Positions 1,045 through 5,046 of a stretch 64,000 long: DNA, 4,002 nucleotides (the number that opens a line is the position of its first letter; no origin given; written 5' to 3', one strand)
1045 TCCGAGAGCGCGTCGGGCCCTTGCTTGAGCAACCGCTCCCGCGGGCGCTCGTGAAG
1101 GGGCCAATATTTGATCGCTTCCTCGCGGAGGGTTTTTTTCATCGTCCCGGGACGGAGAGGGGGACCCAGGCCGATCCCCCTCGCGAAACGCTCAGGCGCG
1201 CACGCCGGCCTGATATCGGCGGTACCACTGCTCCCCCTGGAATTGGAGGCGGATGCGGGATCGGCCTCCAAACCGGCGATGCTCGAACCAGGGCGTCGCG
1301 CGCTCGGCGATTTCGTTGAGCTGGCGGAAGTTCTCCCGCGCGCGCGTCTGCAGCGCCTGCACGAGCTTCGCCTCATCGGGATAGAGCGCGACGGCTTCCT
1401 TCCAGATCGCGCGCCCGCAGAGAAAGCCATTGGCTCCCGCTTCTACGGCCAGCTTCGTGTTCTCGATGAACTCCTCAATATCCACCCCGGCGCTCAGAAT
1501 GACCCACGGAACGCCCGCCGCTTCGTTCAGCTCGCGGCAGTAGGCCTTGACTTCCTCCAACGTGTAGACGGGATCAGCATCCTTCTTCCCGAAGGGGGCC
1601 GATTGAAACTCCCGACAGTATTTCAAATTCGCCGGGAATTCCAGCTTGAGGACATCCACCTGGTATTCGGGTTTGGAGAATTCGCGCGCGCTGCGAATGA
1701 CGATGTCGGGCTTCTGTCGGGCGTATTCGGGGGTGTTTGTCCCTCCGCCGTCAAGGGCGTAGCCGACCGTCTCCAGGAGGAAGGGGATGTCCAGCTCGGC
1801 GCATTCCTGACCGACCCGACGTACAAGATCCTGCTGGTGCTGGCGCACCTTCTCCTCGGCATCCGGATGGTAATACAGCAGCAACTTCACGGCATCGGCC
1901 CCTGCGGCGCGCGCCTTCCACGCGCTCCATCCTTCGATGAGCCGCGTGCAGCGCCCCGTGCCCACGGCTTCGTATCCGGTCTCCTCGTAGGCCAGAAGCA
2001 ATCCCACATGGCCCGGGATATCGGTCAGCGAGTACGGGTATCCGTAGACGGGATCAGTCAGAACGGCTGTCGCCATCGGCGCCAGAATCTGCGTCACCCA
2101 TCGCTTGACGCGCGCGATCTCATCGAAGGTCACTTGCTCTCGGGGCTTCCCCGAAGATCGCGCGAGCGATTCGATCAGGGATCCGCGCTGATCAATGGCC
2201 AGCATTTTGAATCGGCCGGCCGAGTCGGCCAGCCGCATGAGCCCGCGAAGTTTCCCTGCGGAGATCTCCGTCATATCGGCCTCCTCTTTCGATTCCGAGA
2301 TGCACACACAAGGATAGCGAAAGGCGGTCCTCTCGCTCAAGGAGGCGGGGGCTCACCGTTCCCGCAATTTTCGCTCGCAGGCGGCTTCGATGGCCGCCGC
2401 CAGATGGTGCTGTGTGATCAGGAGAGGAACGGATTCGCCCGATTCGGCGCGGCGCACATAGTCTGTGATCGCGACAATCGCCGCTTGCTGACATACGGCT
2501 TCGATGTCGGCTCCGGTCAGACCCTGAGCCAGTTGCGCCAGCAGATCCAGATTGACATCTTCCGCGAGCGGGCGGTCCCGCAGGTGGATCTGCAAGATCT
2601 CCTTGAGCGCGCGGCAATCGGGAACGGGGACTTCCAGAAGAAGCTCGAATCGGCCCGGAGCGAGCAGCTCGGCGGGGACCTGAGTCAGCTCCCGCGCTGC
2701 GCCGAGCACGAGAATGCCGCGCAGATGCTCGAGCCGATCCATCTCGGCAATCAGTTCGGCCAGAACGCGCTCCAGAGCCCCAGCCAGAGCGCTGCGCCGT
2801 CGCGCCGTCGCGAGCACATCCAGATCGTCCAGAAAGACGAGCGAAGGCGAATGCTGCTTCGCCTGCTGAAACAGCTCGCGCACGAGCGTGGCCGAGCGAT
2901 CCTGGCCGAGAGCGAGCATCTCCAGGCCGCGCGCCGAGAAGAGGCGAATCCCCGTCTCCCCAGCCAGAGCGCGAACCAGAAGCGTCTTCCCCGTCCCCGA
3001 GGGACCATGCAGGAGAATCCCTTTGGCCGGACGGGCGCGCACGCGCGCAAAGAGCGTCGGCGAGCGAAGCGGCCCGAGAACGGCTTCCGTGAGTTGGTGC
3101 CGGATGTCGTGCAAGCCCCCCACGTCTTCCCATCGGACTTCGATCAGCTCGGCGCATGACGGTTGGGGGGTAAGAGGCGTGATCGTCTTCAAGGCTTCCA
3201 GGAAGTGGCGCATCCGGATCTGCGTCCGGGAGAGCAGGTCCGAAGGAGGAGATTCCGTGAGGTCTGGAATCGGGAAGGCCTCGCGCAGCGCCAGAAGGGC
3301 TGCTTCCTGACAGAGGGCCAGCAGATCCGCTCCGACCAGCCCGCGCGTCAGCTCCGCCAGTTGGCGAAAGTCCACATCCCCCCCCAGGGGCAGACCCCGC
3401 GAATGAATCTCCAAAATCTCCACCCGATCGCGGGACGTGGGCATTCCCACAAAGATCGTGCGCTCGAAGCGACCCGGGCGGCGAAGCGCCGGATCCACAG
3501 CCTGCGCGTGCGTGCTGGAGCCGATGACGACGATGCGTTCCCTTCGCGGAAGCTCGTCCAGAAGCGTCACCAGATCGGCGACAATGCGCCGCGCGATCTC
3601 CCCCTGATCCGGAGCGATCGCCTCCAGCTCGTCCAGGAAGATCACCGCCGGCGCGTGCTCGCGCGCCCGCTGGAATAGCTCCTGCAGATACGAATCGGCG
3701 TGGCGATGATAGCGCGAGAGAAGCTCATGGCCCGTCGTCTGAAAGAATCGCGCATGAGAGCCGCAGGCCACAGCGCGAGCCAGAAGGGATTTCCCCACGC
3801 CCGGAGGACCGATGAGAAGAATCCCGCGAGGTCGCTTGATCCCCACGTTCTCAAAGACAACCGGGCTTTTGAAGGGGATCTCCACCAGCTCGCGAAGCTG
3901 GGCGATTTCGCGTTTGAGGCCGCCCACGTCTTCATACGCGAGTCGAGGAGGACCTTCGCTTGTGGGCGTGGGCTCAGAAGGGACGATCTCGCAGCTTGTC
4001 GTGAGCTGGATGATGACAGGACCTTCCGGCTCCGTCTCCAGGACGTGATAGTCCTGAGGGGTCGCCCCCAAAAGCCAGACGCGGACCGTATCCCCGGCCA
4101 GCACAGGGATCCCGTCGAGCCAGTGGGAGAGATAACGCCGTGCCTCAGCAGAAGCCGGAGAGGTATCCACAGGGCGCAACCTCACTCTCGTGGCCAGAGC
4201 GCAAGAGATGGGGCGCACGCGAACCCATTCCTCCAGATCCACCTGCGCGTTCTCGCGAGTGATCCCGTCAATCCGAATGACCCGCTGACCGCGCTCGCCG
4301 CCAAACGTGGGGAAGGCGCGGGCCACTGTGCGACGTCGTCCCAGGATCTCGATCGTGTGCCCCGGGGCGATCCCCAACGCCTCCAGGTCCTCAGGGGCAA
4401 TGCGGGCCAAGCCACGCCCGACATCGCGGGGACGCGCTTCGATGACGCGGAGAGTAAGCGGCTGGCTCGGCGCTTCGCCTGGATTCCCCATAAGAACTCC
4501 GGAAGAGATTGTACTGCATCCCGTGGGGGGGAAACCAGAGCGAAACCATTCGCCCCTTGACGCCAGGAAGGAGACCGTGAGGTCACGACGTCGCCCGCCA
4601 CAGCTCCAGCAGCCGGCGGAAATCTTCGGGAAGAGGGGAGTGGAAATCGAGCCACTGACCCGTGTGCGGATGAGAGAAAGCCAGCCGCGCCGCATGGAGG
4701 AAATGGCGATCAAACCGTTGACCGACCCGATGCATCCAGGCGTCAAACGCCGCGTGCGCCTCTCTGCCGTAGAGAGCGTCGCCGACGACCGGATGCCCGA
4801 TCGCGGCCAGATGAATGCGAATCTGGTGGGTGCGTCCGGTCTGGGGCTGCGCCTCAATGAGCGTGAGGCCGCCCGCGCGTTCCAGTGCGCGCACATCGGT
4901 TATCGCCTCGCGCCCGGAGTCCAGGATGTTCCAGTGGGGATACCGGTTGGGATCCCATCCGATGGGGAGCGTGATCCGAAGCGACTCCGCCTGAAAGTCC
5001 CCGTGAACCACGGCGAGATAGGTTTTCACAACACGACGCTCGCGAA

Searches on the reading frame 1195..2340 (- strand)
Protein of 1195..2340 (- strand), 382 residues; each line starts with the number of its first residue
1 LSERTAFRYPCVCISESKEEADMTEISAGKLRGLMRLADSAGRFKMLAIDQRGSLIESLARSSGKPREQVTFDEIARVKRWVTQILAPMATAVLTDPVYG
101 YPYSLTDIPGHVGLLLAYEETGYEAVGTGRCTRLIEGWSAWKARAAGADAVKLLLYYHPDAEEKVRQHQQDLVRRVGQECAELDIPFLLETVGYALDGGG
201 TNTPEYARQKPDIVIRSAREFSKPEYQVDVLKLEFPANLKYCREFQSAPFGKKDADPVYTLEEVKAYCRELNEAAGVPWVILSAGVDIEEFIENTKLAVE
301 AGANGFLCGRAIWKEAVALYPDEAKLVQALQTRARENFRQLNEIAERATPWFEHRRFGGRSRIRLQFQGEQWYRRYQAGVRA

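Call 51: search_protein_families(library=pfam, proteins=[window:1195-2340:-], max_evalue=0.00001)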
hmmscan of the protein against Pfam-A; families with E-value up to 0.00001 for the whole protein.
window:1195-2340:- (382 aa): 2 families
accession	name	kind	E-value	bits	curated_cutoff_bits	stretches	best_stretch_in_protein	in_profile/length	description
PF01791.15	DeoC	-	9.5e-33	114.2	23.8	1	46-314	3-228/229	DeoC/LacD family aldolase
PF09863.15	DUF2090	-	3.4e-07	30.1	27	0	44-192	37-183/310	Uncharacterized protein conserved in bacteria (DUF2090)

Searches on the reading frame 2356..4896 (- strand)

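Call 51: search_protein_families(library=pfam, proteins=[window:2356-4896:-], max_evalue=0.00001)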
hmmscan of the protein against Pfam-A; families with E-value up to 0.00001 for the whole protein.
window:2356-4896:- (847 aa): 14 families
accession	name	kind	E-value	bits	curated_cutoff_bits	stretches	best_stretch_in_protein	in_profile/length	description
PF00004.35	AAA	-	3e-61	206.1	21.2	2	359-484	1-130/131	ATPase family associated with various cellular activities (AAA)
PF17862.7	AAA_lid_3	-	9.3e-24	83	27.2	2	507-541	1-35/45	AAA+ lid domain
PF02359.24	CDC48_N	-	1.9e-21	76.5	35.1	1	148-231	1-84/85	Cell division protein 48 (CDC48), N-terminal domain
PF13191.12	AAA_16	-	3.1e-18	67.3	32.6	2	348-457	16-136/167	AAA ATPase domain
PF25199.1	nSTAND_NTPase5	-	1.6e-10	41.4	34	0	587-697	9-110/145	Novel STAND NTPase 5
PF13401.12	AAA_22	-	3.2e-10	40.9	27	0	624-715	5-82/130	AAA domain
PF07728.20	AAA_5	-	1.5e-08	35.2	22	0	359-430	2-81/139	AAA domain (dynein-related subfamily)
PF13173.12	AAA_14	-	1.3e-07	32.1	27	0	359-467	5-105/129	AAA domain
PF13671.12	AAA_33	-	1.8e-07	32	27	0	627-696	2-47/143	AAA domain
PF13521.12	AAA_28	-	2.5e-07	31.5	27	0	627-669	2-44/164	AAA domain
PF05496.18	RuvB_N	-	3.9e-07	30.4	27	0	359-435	36-104/159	Holliday junction DNA helicase RuvB P-loop domain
PF05673.19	DUF815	-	4.8e-07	29.6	23.8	0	619-708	48-132/249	Protein of unknown function (DUF815)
PF01695.23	IstB_IS21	-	7.5e-07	29.3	24.1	0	354-430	90-168/238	IstB-like ATP binding protein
PF02933.23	CDC48_2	-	1.5e-06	28.2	22.4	0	252-309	7-61/64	Cell division protein 48 (CDC48), domain 2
